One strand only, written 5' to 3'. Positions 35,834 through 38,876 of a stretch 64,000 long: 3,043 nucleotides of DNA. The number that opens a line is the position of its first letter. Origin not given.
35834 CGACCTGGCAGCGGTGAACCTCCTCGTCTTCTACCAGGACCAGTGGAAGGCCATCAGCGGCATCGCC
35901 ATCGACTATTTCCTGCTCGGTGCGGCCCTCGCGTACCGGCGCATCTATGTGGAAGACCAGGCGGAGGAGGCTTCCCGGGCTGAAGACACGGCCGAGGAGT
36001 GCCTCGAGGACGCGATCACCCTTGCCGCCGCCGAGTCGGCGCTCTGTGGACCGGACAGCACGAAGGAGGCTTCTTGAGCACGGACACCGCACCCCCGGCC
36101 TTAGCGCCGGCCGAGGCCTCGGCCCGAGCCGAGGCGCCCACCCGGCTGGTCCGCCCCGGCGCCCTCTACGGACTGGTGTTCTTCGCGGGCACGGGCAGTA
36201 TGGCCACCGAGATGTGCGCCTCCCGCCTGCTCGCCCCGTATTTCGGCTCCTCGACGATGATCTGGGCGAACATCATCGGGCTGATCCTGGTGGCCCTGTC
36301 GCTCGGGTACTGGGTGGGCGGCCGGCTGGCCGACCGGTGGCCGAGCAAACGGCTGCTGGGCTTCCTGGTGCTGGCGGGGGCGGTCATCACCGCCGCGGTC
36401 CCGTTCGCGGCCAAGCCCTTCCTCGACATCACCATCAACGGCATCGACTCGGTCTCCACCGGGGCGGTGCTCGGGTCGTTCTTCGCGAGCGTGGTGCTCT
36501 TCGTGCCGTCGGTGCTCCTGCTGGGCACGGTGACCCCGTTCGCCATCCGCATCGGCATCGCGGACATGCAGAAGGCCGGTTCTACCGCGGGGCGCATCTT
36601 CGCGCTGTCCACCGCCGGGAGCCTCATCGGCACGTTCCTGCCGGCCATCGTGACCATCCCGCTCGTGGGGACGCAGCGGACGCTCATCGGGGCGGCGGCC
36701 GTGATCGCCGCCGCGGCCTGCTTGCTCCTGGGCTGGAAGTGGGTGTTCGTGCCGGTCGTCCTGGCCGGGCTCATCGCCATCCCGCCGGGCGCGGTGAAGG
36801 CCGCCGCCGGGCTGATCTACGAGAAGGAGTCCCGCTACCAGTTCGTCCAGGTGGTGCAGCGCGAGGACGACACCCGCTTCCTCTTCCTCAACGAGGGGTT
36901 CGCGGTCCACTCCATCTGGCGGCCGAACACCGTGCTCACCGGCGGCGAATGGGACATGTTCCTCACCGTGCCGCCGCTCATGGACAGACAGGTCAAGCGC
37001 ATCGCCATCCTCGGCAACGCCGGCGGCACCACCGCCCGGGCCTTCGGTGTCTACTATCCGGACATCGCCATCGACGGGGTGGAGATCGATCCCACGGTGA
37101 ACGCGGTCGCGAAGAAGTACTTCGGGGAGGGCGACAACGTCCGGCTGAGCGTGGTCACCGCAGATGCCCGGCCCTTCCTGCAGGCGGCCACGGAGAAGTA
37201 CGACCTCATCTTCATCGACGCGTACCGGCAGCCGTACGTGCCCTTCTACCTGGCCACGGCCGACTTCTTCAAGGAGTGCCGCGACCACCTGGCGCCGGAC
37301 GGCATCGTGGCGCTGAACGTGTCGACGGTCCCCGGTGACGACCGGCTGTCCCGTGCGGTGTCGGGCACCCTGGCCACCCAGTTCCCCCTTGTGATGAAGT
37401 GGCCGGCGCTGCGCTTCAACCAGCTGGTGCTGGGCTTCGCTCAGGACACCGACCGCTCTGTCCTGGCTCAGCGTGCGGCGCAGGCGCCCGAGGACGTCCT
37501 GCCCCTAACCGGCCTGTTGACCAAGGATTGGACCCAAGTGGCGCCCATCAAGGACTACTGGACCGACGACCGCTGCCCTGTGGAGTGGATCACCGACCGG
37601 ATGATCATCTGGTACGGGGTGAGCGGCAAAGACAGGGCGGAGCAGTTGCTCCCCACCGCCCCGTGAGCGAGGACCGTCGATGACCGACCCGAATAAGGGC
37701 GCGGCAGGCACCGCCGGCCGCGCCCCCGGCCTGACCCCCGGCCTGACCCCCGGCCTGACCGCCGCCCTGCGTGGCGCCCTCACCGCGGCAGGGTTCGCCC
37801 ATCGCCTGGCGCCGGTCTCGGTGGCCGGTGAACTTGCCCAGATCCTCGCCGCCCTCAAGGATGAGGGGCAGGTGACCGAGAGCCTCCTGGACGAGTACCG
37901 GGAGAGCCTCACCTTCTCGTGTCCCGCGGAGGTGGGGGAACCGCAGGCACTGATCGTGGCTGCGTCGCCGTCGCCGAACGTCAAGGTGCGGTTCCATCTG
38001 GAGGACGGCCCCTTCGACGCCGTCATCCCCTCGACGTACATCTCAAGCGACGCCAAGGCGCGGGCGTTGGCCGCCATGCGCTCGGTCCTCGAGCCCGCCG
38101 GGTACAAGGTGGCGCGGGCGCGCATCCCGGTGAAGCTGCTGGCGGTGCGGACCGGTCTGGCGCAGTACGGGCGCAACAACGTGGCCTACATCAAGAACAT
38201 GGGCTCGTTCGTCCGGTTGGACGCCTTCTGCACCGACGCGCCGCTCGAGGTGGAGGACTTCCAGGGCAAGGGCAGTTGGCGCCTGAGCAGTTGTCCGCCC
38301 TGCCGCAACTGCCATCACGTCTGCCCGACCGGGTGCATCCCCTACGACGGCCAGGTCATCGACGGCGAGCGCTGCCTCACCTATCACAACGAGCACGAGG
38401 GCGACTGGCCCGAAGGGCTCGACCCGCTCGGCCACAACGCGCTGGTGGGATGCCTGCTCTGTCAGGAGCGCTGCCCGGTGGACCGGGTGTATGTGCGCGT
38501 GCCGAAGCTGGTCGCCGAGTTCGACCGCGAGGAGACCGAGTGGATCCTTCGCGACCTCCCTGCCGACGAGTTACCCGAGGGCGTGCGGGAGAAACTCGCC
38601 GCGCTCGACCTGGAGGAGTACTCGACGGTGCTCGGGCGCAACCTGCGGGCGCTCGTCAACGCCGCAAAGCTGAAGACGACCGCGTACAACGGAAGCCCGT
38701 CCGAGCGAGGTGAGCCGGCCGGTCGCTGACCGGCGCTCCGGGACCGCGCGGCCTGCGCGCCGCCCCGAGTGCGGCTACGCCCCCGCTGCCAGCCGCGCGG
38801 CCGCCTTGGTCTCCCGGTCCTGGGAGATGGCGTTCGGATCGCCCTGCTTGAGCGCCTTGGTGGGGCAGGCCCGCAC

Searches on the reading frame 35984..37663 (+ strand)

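Call 26: search_protein_families(library=pfam, proteins=[window:35984-37663:+], max_evalue=0.001)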
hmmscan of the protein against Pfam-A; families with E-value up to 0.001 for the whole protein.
window:35984-37663:+ (560 aa): 3 families
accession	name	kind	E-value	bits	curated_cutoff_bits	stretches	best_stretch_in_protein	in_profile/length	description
PF01564.23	Spermine_synth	-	3.5e-09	36.9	22.9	1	327-445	9-131/186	Spermine/spermidine synthase domain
PF13649.12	Methyltransf_25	-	0.00033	21.7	27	1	343-440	4-97/97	Methyltransferase domain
PF01596.23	Methyltransf_3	-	0.00039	20.2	22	1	360-430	69-145/204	O-methyltransferase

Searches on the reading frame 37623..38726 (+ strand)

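Call 28: search_protein_families(library=pfam, proteins=[window:37623-38726:+], max_evalue=0.0001)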
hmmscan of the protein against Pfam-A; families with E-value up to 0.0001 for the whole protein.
window:37623-38726:+ (368 aa): 1 family
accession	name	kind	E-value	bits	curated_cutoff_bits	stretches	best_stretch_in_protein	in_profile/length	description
PF13484.11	Fer4_16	-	1.6e-09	38.9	30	1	224-286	2-65/66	4Fe-4S double cluster binding domain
